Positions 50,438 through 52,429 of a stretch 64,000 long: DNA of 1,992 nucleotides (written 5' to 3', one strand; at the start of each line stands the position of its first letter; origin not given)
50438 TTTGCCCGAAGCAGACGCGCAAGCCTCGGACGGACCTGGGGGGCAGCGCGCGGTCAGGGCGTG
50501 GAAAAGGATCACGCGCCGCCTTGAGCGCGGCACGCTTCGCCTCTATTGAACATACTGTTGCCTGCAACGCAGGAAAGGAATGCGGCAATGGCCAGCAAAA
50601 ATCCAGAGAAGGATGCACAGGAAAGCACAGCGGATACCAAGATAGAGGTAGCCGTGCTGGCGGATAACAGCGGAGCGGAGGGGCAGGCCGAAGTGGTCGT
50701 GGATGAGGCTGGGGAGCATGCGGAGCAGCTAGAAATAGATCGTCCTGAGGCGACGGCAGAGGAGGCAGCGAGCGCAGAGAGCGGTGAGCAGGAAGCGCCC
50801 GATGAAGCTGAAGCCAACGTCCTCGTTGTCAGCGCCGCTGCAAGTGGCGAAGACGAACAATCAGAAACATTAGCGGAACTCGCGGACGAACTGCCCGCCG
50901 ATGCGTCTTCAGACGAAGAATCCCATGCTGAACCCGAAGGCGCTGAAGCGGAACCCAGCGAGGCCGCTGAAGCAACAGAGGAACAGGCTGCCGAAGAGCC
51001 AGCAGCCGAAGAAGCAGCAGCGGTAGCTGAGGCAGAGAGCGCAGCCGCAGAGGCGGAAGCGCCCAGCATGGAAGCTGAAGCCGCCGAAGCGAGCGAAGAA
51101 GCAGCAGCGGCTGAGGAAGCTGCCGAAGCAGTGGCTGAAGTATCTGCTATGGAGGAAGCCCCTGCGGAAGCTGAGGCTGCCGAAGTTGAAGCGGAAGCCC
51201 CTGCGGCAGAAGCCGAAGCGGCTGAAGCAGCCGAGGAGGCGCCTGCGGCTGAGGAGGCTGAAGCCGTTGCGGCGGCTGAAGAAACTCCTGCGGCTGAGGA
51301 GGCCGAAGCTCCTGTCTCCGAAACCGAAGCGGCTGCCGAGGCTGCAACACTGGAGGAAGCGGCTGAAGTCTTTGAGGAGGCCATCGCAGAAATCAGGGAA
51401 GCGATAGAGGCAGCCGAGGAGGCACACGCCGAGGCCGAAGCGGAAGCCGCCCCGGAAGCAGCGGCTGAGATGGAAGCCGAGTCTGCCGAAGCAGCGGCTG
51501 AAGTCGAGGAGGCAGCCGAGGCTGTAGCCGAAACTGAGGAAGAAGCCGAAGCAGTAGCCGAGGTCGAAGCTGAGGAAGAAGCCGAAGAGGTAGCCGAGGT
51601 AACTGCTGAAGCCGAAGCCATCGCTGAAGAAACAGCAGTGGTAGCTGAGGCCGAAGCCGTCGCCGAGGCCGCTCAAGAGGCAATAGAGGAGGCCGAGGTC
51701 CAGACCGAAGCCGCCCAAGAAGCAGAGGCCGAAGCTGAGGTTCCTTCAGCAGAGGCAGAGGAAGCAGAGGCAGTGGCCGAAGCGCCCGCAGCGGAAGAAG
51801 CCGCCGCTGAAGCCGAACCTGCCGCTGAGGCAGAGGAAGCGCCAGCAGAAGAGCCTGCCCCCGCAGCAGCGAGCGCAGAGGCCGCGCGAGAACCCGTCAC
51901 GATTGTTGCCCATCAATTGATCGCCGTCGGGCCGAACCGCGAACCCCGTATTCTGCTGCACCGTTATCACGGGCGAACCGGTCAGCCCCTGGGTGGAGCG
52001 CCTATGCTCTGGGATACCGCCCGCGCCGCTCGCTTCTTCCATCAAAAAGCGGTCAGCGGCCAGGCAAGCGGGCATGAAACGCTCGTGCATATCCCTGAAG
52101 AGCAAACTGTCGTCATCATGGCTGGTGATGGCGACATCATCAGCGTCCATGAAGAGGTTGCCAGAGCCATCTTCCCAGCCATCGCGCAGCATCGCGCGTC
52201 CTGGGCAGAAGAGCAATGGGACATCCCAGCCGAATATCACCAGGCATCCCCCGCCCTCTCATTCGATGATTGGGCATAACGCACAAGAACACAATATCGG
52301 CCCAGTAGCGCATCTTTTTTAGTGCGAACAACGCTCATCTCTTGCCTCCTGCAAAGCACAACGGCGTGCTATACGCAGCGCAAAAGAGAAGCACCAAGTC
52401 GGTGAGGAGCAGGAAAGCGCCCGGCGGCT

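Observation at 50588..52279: Roughly 430-residue polyanionic Glu/Ala tract fused to a small unknown domain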

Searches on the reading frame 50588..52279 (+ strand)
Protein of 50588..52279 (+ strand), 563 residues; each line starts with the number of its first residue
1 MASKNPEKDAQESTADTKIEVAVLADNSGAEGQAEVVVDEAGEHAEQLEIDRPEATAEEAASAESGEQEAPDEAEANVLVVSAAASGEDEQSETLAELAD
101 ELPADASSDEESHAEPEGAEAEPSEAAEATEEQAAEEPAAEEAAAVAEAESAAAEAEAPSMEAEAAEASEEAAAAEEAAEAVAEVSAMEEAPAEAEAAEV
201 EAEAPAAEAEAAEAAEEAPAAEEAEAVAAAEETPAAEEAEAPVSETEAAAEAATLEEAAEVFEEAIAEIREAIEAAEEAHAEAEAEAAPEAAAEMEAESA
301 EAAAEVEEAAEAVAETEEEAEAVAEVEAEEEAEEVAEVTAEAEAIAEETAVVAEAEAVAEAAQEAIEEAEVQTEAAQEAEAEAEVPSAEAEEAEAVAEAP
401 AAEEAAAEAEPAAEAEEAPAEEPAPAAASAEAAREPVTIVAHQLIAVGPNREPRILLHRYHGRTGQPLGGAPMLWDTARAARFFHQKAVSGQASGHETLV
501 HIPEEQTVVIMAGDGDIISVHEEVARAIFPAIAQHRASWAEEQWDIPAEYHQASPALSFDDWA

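Call 4: search_protein_families(library=pfam, proteins=[window:50588-52279:+], max_evalue=1)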
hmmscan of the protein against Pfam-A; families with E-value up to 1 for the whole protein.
window:50588-52279:+ (563 aa): 1 family
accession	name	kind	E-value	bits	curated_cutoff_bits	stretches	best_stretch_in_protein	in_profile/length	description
PF22792.1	DUF7012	-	0.051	14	27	1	22-45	25-48/62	Domain of unknown function (DUF7012)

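Call 54: search_protein_families(library=ncbifam, proteins=[window:50588-52276:+], max_evalue=1)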
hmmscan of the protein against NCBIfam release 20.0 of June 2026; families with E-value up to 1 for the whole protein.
window:50588-52276:+ (563 aa): 0 families

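Call 55: search_protein_families(library=padloc, proteins=[window:50588-52276:+], max_evalue=1)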
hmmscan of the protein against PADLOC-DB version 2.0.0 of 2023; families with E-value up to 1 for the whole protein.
window:50588-52276:+ (563 aa): 0 families

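Call 56: search_protein_families(library=pfam, alignment_id=A2, max_evalue=10)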
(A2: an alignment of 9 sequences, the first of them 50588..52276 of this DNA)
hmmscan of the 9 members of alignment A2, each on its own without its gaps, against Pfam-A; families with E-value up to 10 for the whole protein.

A. member 1, window:50588-52276:+ (563 aa): 1 family
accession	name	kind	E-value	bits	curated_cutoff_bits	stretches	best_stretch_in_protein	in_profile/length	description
PF22792.1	DUF7012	-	0.051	14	27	1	22-45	25-48/62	Domain of unknown function (DUF7012)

B. families by the number of members that match (of 9 scanned): 1 family
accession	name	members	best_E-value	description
PF22792.1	DUF7012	1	0.051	Domain of unknown function (DUF7012)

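Call 57: predict_structure(alignment_id=A3)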
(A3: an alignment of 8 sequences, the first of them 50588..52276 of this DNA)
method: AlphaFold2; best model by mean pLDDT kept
length: 563 residues; sequences in the alignment: 8
mean_pLDDT: 59.4   pTM: 0.29
mean pLDDT of the five models: 59.4, 57.7, 54.2, 54.0, 48.6
residues with pLDDT >= 90: 10; 70-90: 204; 50-70: 108; < 50: 241
segments of 3 or more residues with pLDDT < 50: 2-70, 72-136, 199-243, 386-431, 543-557
pLDDT, mean of each block of 10 residues (from residue 1): 44 36 34 40 39 36 35 39 37 42 43 41 42 47 74 69 78 85 76 51 42 40 36 39 55 74 83 87 80 84 85 84 86 86 86 87 90 86 55 40 39 37 40 57 61 58 59 71 71 65 79 76 77 68 37 43 56
secondary structure, 60 per line:
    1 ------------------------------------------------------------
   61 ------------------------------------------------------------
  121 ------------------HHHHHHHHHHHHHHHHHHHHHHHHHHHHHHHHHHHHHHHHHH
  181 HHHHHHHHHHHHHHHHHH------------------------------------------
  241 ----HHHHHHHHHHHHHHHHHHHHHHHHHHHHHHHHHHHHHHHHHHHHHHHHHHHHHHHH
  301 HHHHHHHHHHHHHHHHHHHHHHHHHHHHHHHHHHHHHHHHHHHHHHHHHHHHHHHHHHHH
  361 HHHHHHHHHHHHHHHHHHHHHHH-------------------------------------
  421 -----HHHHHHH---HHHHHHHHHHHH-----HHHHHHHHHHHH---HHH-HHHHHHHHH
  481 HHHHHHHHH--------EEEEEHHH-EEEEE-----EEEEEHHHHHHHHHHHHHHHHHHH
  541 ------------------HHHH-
elements in order: H139-198 H245-383 H426-432 H436-447 H453-464 H472-489 E498-502 E507-511 E517-521 H522-540 H559-562
